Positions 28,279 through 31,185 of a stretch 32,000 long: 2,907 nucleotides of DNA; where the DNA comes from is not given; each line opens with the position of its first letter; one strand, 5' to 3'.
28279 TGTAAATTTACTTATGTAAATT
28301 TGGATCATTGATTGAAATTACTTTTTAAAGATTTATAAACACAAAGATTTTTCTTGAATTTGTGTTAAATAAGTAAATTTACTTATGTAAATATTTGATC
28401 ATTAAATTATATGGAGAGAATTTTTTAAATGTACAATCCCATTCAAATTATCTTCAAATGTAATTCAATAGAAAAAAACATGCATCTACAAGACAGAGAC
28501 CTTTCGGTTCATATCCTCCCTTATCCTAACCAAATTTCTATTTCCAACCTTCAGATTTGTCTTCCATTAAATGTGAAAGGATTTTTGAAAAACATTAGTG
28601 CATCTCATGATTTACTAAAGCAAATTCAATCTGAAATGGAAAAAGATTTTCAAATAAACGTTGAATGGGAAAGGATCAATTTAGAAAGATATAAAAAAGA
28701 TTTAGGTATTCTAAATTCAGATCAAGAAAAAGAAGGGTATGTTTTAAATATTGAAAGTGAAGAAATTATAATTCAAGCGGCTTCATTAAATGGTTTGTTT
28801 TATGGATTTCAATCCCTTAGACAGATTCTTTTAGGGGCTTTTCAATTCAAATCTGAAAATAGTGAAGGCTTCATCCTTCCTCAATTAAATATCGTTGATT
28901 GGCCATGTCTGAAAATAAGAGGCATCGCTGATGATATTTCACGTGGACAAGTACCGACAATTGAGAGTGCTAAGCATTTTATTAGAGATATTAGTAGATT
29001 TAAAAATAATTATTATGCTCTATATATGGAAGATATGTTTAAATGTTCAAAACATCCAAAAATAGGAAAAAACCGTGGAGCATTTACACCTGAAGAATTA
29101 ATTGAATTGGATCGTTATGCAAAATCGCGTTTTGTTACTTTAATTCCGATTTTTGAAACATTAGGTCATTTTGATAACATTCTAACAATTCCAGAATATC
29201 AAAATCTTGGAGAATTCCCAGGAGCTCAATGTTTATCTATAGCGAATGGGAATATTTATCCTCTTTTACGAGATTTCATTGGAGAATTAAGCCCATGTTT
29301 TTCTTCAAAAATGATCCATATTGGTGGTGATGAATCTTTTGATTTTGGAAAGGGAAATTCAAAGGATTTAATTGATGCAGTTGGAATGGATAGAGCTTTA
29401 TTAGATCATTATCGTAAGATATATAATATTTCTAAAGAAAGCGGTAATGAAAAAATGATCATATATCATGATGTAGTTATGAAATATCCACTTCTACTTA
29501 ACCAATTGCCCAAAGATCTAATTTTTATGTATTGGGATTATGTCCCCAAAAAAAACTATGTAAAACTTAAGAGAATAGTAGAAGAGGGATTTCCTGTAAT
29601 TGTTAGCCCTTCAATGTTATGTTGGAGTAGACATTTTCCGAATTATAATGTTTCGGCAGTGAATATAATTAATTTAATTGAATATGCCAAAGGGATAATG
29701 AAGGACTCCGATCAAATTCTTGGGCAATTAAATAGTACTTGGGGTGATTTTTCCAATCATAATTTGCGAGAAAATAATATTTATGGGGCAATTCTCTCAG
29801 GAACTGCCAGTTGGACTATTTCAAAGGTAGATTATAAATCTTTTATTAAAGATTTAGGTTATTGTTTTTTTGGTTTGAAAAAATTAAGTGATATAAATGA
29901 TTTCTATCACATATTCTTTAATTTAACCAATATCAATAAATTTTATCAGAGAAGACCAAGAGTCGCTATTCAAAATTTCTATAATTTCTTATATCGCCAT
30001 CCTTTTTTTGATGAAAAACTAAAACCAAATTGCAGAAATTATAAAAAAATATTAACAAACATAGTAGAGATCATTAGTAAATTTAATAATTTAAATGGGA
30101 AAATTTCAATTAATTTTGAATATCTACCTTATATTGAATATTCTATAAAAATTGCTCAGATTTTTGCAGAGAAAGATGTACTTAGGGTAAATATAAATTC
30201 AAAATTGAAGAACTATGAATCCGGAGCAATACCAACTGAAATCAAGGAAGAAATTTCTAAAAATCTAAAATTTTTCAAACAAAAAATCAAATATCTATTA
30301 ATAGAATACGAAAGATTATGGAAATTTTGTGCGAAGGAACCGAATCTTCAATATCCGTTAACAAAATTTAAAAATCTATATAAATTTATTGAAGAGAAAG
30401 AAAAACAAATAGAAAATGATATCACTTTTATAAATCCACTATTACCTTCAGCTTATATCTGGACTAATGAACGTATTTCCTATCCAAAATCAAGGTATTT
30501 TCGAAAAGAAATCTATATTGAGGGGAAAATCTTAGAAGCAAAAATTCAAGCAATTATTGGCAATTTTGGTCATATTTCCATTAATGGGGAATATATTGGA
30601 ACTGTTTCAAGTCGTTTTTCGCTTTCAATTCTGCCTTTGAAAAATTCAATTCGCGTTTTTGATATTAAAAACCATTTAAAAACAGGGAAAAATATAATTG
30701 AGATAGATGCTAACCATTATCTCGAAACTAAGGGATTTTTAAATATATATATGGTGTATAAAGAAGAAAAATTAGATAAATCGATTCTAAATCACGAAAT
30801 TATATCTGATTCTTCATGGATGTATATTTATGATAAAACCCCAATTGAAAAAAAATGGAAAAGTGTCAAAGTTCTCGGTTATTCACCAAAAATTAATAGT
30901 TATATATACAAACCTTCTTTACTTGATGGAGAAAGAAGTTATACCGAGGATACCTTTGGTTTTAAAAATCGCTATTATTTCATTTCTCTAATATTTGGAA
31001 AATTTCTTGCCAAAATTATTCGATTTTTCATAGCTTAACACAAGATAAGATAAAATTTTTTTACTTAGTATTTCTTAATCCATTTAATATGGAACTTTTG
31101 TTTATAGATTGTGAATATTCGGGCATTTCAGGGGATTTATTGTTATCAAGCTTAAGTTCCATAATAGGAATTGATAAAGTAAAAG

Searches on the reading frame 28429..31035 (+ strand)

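Call 87: search_protein_families(library=pfam, proteins=[window:28429-31035:+], max_evalue=0.001)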
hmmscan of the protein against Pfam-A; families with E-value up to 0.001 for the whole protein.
window:28429-31035:+ (869 aa): 2 families
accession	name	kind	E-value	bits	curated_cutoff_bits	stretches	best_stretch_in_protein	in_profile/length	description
PF00728.28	Glyco_hydro_20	-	1.4e-14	54.7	22.3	1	204-398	61-265/348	Glycosyl hydrolase family 20, catalytic domain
PF02838.20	Glyco_hydro_20b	-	5.8e-12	46.9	26.1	1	28-158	3-124/124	Glycosyl hydrolase family 20, domain 2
